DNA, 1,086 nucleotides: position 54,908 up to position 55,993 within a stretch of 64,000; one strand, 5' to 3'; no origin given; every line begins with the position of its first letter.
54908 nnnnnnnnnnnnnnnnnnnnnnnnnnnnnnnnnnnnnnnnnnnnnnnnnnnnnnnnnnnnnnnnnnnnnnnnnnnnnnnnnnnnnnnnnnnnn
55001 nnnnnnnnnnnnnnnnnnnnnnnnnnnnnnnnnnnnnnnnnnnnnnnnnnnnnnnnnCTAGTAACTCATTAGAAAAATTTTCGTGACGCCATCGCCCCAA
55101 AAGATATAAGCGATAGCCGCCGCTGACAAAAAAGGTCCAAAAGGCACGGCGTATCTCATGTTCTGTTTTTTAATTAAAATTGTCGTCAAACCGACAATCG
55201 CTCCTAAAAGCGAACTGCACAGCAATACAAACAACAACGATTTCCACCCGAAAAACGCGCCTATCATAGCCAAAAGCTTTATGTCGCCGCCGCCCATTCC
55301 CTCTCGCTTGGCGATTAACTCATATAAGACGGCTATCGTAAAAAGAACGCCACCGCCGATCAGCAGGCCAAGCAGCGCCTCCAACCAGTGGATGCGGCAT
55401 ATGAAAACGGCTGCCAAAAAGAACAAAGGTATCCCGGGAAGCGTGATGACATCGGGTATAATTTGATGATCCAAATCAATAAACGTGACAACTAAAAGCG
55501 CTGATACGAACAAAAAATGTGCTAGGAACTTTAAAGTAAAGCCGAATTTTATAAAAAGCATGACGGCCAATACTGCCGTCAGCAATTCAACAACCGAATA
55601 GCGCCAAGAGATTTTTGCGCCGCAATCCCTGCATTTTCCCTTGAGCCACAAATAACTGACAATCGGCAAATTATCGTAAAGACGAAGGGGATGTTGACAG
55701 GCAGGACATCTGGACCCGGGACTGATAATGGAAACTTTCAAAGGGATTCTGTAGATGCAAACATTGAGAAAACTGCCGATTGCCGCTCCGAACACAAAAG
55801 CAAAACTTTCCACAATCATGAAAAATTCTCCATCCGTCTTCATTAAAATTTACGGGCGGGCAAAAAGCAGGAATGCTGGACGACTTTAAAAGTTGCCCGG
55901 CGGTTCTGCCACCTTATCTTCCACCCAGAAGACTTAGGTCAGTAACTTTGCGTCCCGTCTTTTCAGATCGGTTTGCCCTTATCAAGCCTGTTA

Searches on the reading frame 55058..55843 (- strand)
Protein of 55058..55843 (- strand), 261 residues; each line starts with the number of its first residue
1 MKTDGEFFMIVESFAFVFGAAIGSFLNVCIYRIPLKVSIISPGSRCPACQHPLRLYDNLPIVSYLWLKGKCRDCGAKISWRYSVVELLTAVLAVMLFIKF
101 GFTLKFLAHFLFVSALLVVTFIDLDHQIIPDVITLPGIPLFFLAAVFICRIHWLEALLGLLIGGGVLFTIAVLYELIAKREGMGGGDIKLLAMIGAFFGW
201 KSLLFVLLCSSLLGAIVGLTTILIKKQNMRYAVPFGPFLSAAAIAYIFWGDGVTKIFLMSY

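Call 6: search_protein_families(library=pfam, proteins=[window:55058-55843:-], max_evalue=0.01)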
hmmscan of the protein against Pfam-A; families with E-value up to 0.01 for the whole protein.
window:55058-55843:- (261 aa): 2 families
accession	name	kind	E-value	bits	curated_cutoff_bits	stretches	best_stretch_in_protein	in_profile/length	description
PF06750.18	A24_N_bact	-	4.1e-36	123.3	23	1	17-100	1-84/84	Bacterial Peptidase A24 N-terminal domain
PF01478.23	Peptidase_A24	-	9.7e-25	87.5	26.5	1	111-219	2-104/104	Type IV leader peptidase family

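Call 9: find_related_loci(query=window:55058-55819:-, collection=genome_contigs, flank=7000)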
Query window:55058-55819:- (253 aa) in genome_contigs; peptide patterns used: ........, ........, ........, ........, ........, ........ (x = any residue, [..] = any of these).
331 stretches matched a pattern; 255 encode a relative of the query (tblastn E <= 1e-3); the best 80 are kept; 80 distinct loci.
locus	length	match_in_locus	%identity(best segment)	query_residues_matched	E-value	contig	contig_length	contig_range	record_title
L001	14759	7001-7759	65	1-253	2e-108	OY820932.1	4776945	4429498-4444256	MAG: Smithellaceae bacterium isolate 90efb5c7-b315-4df1-98b9-9b59cc098579 genome assembly, chromosome: 1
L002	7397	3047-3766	58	3-242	6e-92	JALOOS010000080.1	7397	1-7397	MAG: Desulfobacterales bacterium isolate Prado109 scaffold_13636, whole genome shotgun sequence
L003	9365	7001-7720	58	3-242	2e-91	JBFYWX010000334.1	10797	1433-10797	MAG: Desulfobacteraceae bacterium isolate PPR_0362 k121_3739100, whole genome shotgun sequence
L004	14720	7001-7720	58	3-242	9e-90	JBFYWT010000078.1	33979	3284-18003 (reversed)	MAG: Desulfobacteraceae bacterium isolate PPR_0357 k121_4586297, whole genome shotgun sequence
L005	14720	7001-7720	55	3-242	7e-87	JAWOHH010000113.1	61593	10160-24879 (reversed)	MAG: Desulfobacterales bacterium isolate CWP4-2.bin.27 k191_4350879, whole genome shotgun sequence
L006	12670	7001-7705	57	8-242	5e-86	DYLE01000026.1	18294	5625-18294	MAG TPA_asm: Desulfonema limicola isolate SulCav_AS07-7_54_10 SulCav_AS07_7_3015_length_18294_cov_5_774823, whole genome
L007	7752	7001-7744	52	1-247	2e-85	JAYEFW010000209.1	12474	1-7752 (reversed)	MAG: Thermodesulfobacteriota bacterium isolate MAG262 MAG262_209, whole genome shotgun sequence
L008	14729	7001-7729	55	3-245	1e-85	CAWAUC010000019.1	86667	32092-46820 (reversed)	MAG: uncultured delta proteobacterium isolate MFD02416.bin.1.144 genome assembly, contig: contig_45516, whole genome sho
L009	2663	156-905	52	2-250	7e-87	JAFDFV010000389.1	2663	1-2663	MAG: Deltaproteobacteria bacterium isolate Meg22_02_Bin_90 Meg22_02_Bin_90_scaffold_157461, whole genome shotgun sequenc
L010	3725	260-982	56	3-242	4e-85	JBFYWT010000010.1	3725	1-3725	MAG: Desulfobacteraceae bacterium isolate PPR_0357 k121_1212707, whole genome shotgun sequence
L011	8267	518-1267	52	2-250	7e-85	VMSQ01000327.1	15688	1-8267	MAG: Desulfobacteraceae bacterium isolate S3_36 k141_84432, whole genome shotgun sequence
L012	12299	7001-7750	52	2-250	8e-84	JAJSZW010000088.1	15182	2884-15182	MAG: Deltaproteobacteria bacterium isolate SM7059A Ga0402080_134, whole genome shotgun sequence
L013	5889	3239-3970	55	3-245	2e-83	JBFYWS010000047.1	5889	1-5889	MAG: Desulfobacteraceae bacterium isolate PPR_0356 k121_782910, whole genome shotgun sequence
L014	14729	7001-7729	55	3-245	3e-83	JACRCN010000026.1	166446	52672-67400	MAG: Deltaproteobacteria bacterium isolate NC_groundwater_1647_Pr3_B-0.1um_60_22 SR-2_scaffold_141_622710, whole genome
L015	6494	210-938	51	3-245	1e-82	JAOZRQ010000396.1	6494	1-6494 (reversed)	MAG: Desulfobacterales bacterium isolate GMC6.concoct.52 GMC6_16721_length_6494_cov_12.129989, whole genome shotgun sequ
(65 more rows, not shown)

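Call 18: search_protein_families(library=pfam, proteins=[L001:6995-7762:+, L001:7907-8425:+, L001:8340-8879:+, L001:8864-9592:+, L001:9608-10099:+, L001:10253-13867:+, L001:5605-6735:-, L001:4059-5672:+], max_evalue=0.01)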
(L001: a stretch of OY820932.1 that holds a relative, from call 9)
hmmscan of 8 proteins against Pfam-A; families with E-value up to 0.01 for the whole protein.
L001:6995-7762:+ (255 aa): 2 families
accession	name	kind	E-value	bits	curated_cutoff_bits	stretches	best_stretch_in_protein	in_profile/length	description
PF06750.18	A24_N_bact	-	2.2e-36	124.2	23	1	11-94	1-84/84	Bacterial Peptidase A24 N-terminal domain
PF01478.23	Peptidase_A24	-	8.5e-23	81.2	26.5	1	104-213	1-104/104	Type IV leader peptidase family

L001:7907-8425:+ (172 aa): 1 family
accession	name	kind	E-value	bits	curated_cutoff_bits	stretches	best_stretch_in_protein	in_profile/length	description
PF07963.17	N_methyl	-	1.5e-07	31.1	21.2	1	3-27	1-25/27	Prokaryotic N-terminal methylation motif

L001:8340-8879:+ (179 aa): 1 family
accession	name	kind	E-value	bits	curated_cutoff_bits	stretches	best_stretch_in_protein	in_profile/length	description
PF07963.17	N_methyl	-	0.0024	17.8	21.2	1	34-59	2-27/27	Prokaryotic N-terminal methylation motif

L001:8864-9592:+ (242 aa): 1 family
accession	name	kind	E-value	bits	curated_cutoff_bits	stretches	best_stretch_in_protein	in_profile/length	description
PF07963.17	N_methyl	-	2.1e-06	27.5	21.2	1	5-31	1-27/27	Prokaryotic N-terminal methylation motif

L001:9608-10099:+ (163 aa): 0 families

L001:10253-13867:+ (1204 aa): 1 family
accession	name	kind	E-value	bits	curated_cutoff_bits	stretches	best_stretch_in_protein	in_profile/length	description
PF05567.17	T4P_PilY1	-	1e-16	61.3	28.1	1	820-1014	178-355/411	PilY1 beta-propeller domain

L001:5605-6735:- (376 aa): 4 families
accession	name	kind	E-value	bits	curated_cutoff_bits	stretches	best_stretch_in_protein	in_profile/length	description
PF01872.23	RibD_C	-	6e-54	183.3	24.1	1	147-348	1-189/197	RibD C-terminal domain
PF00383.29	dCMP_cyt_deam_1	-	4.5e-23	81.5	25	1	2-99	3-101/102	Cytidine and deoxycytidylate deaminase zinc-binding region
PF14437.12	MafB19-deam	-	2.4e-14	53.9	27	1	1-140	1-139/142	MafB19-like deaminase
PF18785.7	Inv-AAD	-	0.00023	21.5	26.5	1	44-123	29-115/129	Invertebrate-AID/APOBEC-deaminase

L001:4059-5672:+ (537 aa): 15 families
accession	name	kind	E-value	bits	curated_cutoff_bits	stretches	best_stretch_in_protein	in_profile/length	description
PF21688.3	FAD-depend_C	-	3e-70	236.9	27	1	286-482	1-197/197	FAD-dependent protein, C-terminal domain-like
PF07992.20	Pyr_redox_2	-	2.1e-12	47.5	26.1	2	198-283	170-252/291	Pyridine nucleotide-disulphide oxidoreductase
PF01266.30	DAO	-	8.6e-11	42.4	27.9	1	103-133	2-32/353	FAD dependent oxidoreductase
PF03486.20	HI0933_like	-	9.8e-10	38.7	50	1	102-267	2-165/244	HI0933-like protein Rossmann domain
PF00890.30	FAD_binding_2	-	2.4e-09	37.4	20.4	1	103-136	2-35/414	FAD binding domain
PF01494.25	FAD_binding_3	-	1.4e-07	31.5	22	1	101-252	2-141/349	FAD binding domain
PF13450.12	NAD_binding_8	-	1e-05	26.1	21.9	1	105-133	1-29/68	NAD(P)-binding Rossmann-like domain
PF01593.30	Amino_oxidase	-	1.7e-05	24.7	19.8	0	214-268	207-258/443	Flavin containing amine oxidoreductase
PF01134.28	GIDA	-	1.8e-05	24.4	22.1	1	103-129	2-28/391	Glucose inhibited division protein A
PF05834.18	Lycopene_cycl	-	0.00016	21.3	23.4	1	103-277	2-153/380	Lycopene cyclase protein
PF12831.13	FAD_oxidored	-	0.00027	20.8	27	1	103-132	2-31/416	FAD dependent oxidoreductase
PF01946.23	Thi4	-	0.00032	20.4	26.2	1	99-131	16-49/235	Thi4 family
PF13738.12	Pyr_redox_3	-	0.00071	19.3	30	1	104-133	1-31/305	Pyridine nucleotide-disulphide oxidoreductase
PF00070.33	Pyr_redox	-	0.0018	19.1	22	0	103-156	2-56/82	Pyridine nucleotide-disulphide oxidoreductase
PF13454.12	NAD_binding_9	-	0.007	16.8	21.8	0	210-266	99-154/155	FAD-NAD(P)-binding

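Call 20: find_related_loci(query=A2, collection=metagenome_contigs, flank=3000)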
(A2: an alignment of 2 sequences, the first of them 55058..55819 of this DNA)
Query A2 (253 aa) in metagenome_contigs; peptide patterns used: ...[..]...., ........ (x = any residue, [..] = any of these).
600 stretches matched a pattern (row limit reached: there are more); 573 encode a relative of the query (tblastn E <= 1e-3); the best 80 are kept; 80 distinct loci.
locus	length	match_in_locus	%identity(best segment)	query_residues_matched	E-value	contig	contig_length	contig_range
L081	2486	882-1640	70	1-253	7e-127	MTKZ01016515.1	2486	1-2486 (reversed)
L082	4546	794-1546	64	2-252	7e-107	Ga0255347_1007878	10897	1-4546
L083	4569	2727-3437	65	6-242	6e-103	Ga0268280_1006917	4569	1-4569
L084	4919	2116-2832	63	5-243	3e-99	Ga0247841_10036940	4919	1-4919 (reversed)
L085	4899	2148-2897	60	2-251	5e-90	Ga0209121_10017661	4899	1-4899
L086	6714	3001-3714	56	6-243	2e-87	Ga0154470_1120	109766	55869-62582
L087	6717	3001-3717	55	4-242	1e-87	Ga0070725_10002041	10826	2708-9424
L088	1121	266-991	56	2-243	5e-94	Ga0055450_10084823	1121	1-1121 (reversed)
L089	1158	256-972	54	7-245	1e-92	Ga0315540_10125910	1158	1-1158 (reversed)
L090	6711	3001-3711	55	6-242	8e-86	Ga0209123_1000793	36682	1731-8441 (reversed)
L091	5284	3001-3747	52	2-250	4e-86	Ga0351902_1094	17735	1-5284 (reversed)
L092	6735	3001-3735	53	3-243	4e-85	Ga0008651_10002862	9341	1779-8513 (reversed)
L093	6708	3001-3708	56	8-243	8e-84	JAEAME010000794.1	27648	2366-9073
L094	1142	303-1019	53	7-245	4e-90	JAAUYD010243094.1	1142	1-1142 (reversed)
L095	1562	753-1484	52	7-250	5e-88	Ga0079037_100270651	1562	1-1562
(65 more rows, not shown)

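Call 31: find_homologous_proteins(query=window:55058-55819:-, max_evalue=1e-60)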
Query window:55058-55819:- (253 aa): 6911 proteins with E <= 1e-60 among 8000 candidates; the best 120 are listed.
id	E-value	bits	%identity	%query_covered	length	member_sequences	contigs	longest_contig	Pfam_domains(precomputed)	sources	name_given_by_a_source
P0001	4.8e-159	546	100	100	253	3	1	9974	PF01478.24,PF06750.19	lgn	-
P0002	1.1e-145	502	89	100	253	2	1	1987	PF01478.24,PF06750.19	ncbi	-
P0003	5.0e-141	487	87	100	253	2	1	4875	PF01478.24,PF06750.19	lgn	-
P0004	6.1e-130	451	78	100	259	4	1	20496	PF01478.24,PF06750.19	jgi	jgi:leader peptidase (prepilin peptidase)/N-methyltransferase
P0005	3.9e-125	435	77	99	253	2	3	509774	PF01478.24,PF06750.19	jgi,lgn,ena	jgi:leader peptidase (prepilin peptidase)/N-methyltransferase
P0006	5.7e-122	424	74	100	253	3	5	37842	PF01478.24,PF06750.19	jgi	-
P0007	1.5e-121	423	73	100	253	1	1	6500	PF01478.24,PF06750.19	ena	-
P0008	1.7e-121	423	73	100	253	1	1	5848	PF01478.24,PF06750.19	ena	-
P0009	1.2e-120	420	74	100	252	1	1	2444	PF01478.24,PF06750.19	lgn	-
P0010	5.8e-120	418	73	100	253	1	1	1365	PF01478.24,PF06750.19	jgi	jgi:leader peptidase (prepilin peptidase) / N-methyltransferase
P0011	6.4e-120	418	72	100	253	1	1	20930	PF01478.24,PF06750.19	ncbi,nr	ncbi:MAG: prepilin peptidase [Deltaproteobacteria bacterium]|nr:prepilin peptidase [Deltaproteobacte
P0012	5.5e-119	415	72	100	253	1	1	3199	PF01478.24,PF06750.19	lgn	-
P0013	9.1e-119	414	72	99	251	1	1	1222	PF01478.24,PF06750.19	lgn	-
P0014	1.0e-118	414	71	100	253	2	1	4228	PF01478.24,PF06750.19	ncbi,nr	ncbi:MAG: prepilin peptidase [Smithella sp.]|nr:prepilin peptidase [Smithella sp.]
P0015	1.6e-118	413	73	100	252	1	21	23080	PF01478.24,PF06750.19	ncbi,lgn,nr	ncbi:MAG: prepilin peptidase [Deltaproteobacteria bacterium]|nr:prepilin peptidase [Deltaproteobacte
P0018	6.0e-118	411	74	98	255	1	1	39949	PF01478.24,PF06750.19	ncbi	ncbi:MAG: prepilin peptidase [Smithella sp.]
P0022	9.3e-118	411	70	100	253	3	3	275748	PF01478.24,PF06750.19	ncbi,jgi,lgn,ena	ncbi:MAG: prepilin peptidase [Smithella sp.]|jgi:leader peptidase (prepilin peptidase)/N-methyltrans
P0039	5.9e-116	405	69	100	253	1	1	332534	PF01478.24,PF06750.19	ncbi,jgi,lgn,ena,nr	ncbi:MAG TPA: prepilin peptidase [Smithella sp.]|nr:prepilin peptidase [Smithella sp.]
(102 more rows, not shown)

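Call 32: find_encoding_contigs(protein=P0002, flank=2500, max_places=2)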
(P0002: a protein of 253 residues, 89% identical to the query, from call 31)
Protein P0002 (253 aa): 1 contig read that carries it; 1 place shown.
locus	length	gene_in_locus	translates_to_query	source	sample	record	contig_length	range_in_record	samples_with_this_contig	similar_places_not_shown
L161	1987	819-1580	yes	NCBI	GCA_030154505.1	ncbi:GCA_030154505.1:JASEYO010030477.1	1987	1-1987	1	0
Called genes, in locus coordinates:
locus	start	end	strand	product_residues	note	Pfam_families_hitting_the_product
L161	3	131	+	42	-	?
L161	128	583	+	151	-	PF00908:dTDP_sugar_isom, PF14667:Polysacc_synt_C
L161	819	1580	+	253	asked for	PF06750:A24_N_bact, PF01478:Peptidase_A24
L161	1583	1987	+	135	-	?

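Call 33: find_encoding_contigs(protein=P0003, flank=2500, max_places=2)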
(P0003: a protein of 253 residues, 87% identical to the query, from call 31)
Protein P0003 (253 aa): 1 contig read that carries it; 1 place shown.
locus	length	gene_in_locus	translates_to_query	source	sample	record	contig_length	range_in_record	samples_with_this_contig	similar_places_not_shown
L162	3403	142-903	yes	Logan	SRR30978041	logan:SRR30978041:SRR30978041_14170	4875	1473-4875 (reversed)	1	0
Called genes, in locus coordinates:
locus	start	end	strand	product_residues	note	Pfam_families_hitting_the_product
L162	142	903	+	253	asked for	PF06750:A24_N_bact, PF01478:Peptidase_A24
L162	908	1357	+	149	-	PF07963:N_methyl, PF12019:GspH (weak)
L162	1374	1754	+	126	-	-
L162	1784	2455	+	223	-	PF27121:PpdB (weak)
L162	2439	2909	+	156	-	-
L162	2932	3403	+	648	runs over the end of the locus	?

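Call 34: find_encoding_contigs(protein=P0004, flank=2500, max_places=2)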
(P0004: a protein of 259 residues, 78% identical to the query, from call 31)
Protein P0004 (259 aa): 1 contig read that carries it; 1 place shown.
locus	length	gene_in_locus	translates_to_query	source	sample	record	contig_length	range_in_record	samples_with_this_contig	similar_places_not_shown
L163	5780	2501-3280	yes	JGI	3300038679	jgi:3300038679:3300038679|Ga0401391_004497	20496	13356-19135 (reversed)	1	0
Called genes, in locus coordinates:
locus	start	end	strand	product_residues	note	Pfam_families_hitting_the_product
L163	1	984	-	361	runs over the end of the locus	PF00383:dCMP_cyt_deam_1, PF14437:MafB19-deam, PF01872:RibD_C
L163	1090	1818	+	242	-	PF00483:NTP_transferase, PF12804:NTP_transf_3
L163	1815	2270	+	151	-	PF00908:dTDP_sugar_isom, PF05523:FdtA (weak), PF14667:Polysacc_synt_C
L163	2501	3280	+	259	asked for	PF06750:A24_N_bact, PF01478:Peptidase_A24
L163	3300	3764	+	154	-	PF07963:N_methyl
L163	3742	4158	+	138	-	-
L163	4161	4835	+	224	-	PF07963:N_methyl, PF27121:PpdB (weak)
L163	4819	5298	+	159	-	-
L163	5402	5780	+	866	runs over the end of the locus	PF05567:T4P_PilY1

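Call 35: find_encoding_contigs(protein=P0005, flank=2500, max_places=2)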
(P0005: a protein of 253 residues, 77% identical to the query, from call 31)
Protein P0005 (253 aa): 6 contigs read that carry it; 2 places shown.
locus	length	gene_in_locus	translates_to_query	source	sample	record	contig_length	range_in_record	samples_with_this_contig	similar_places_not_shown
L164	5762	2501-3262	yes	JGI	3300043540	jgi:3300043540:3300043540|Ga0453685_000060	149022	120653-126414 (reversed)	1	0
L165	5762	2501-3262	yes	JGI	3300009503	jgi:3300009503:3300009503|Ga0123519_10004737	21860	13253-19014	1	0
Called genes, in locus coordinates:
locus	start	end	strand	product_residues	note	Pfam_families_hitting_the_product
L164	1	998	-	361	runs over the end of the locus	PF00383:dCMP_cyt_deam_1, PF14437:MafB19-deam (weak), PF01872:RibD_C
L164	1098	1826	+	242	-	PF00483:NTP_transferase, PF12804:NTP_transf_3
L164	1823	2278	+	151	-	PF00908:dTDP_sugar_isom, PF14667:Polysacc_synt_C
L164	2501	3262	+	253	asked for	PF06750:A24_N_bact, PF01478:Peptidase_A24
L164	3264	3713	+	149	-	-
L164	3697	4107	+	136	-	-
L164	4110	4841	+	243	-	PF07963:N_methyl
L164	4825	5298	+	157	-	-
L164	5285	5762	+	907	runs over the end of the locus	PF05567:T4P_PilY1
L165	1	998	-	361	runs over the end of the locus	PF00383:dCMP_cyt_deam_1, PF14437:MafB19-deam (weak), PF01872:RibD_C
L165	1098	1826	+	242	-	PF00483:NTP_transferase, PF12804:NTP_transf_3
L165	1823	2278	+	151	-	PF00908:dTDP_sugar_isom, PF14667:Polysacc_synt_C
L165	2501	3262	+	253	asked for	PF06750:A24_N_bact, PF01478:Peptidase_A24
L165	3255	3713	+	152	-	-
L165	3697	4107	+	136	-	-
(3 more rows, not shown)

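Call 36: find_encoding_contigs(protein=P0006, flank=2500, max_places=3)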
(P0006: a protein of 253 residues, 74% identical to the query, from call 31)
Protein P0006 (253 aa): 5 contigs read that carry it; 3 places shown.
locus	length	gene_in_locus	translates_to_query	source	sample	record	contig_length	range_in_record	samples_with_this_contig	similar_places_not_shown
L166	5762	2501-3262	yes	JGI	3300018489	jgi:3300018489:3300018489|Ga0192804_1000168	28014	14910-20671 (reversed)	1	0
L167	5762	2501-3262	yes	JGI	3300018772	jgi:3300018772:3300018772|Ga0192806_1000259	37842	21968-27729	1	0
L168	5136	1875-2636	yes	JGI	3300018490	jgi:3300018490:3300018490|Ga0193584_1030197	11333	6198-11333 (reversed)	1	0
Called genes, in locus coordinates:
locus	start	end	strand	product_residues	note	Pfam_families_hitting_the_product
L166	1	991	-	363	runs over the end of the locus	PF00383:dCMP_cyt_deam_1, PF14437:MafB19-deam, PF01872:RibD_C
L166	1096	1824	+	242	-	PF00483:NTP_transferase, PF12804:NTP_transf_3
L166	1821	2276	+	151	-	PF00908:dTDP_sugar_isom, PF14667:Polysacc_synt_C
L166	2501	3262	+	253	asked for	PF06750:A24_N_bact, PF01478:Peptidase_A24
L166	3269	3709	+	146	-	PF07963:N_methyl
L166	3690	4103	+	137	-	-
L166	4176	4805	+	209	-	PF27121:PpdB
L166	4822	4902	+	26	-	-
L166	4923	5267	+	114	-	-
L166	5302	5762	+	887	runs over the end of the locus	PF05567:T4P_PilY1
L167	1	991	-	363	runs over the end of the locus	PF00383:dCMP_cyt_deam_1, PF14437:MafB19-deam, PF01872:RibD_C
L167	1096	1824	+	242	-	PF00483:NTP_transferase, PF12804:NTP_transf_3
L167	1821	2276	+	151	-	PF00908:dTDP_sugar_isom, PF14667:Polysacc_synt_C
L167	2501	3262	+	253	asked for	PF06750:A24_N_bact, PF01478:Peptidase_A24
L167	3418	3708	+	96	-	-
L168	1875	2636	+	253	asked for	PF06750:A24_N_bact, PF01478:Peptidase_A24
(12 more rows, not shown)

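Call 37: find_encoding_contigs(protein=P0007, flank=2500, max_places=1)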
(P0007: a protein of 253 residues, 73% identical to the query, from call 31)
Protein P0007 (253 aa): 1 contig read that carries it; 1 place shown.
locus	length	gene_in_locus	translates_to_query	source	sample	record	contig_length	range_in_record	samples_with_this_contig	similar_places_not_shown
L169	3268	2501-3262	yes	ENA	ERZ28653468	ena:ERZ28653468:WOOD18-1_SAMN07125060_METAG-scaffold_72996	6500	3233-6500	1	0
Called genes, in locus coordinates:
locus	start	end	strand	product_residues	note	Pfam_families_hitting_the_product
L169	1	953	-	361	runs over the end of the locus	PF00383:dCMP_cyt_deam_1, PF14437:MafB19-deam, PF01872:RibD_C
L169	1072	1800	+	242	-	PF00483:NTP_transferase, PF12804:NTP_transf_3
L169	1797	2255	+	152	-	PF00908:dTDP_sugar_isom, PF05523:FdtA (weak), PF14667:Polysacc_synt_C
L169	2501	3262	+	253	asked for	PF06750:A24_N_bact, PF01478:Peptidase_A24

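Call 38: find_encoding_contigs(protein=P0011, flank=2500, max_places=1)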
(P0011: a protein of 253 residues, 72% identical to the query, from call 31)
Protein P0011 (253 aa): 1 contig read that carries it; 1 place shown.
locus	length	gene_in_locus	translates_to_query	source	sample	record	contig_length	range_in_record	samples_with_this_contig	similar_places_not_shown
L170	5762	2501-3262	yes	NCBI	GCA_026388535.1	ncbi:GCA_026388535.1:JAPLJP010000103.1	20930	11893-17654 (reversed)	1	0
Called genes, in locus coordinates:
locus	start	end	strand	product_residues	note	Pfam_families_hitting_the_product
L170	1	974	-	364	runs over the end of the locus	PF00383:dCMP_cyt_deam_1, PF14437:MafB19-deam, PF01872:RibD_C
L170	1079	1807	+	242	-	PF00483:NTP_transferase, PF12804:NTP_transf_3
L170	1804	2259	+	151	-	PF00908:dTDP_sugar_isom, PF14667:Polysacc_synt_C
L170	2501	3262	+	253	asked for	PF06750:A24_N_bact, PF01478:Peptidase_A24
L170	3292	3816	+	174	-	-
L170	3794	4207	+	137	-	-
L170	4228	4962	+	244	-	PF07963:N_methyl (weak)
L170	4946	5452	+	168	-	-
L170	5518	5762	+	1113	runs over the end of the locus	PF05567:T4P_PilY1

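Call 39: find_encoding_contigs(protein=P0018, flank=2500, max_places=1)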
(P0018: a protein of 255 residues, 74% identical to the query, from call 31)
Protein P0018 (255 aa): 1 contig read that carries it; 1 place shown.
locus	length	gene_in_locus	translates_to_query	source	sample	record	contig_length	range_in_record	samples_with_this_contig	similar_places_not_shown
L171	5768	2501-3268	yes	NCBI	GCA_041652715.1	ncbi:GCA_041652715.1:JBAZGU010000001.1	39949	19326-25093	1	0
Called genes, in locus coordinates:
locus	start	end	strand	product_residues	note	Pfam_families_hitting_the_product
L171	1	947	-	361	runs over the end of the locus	PF00383:dCMP_cyt_deam_1, PF14437:MafB19-deam, PF01872:RibD_C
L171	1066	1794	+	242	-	PF00483:NTP_transferase, PF12804:NTP_transf_3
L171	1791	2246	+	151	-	PF00908:dTDP_sugar_isom, PF05523:FdtA (weak), PF14667:Polysacc_synt_C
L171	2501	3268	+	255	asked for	PF06750:A24_N_bact, PF01478:Peptidase_A24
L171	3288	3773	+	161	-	PF12019:GspH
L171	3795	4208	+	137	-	-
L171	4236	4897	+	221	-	PF07963:N_methyl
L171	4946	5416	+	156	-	-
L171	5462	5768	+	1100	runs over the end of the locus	PF05567:T4P_PilY1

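Call 40: find_encoding_contigs(protein=P0022, flank=2500, max_places=1)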
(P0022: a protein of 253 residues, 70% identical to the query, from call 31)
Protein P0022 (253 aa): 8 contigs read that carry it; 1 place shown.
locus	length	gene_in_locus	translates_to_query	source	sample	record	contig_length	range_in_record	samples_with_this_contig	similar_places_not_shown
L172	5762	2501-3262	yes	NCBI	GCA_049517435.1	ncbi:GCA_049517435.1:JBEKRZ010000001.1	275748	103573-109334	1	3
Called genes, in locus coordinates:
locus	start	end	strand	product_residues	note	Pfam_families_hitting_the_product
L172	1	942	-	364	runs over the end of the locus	PF00383:dCMP_cyt_deam_1, PF14437:MafB19-deam, PF01872:RibD_C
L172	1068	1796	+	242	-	PF00483:NTP_transferase, PF12804:NTP_transf_3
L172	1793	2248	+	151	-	PF00908:dTDP_sugar_isom, PF05523:FdtA (faint), PF14667:Polysacc_synt_C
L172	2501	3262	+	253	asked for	PF06750:A24_N_bact, PF01478:Peptidase_A24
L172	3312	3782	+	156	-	PF07963:N_methyl (weak)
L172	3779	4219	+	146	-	-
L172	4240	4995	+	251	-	PF07963:N_methyl (weak)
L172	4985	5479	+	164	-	-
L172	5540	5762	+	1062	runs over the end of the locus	PF05567:T4P_PilY1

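Call 41: find_encoding_contigs(protein=P0039, flank=2500, max_places=1)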
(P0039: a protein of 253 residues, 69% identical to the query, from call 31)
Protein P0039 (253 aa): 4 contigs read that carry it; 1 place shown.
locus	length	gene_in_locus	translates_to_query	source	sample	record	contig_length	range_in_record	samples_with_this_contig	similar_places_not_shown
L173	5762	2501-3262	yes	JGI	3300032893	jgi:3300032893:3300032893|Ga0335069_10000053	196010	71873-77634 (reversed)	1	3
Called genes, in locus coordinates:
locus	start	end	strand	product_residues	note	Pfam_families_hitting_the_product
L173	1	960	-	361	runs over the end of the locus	PF00383:dCMP_cyt_deam_1, PF14437:MafB19-deam, PF01872:RibD_C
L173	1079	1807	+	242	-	PF00483:NTP_transferase, PF12804:NTP_transf_3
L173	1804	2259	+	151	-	PF00908:dTDP_sugar_isom, PF05523:FdtA (weak), PF14667:Polysacc_synt_C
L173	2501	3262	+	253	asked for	PF06750:A24_N_bact, PF01478:Peptidase_A24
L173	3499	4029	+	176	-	-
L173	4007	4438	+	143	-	-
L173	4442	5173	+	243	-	PF07963:N_methyl (weak)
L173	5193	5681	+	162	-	-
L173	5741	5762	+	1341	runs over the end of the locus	PF05567:T4P_PilY1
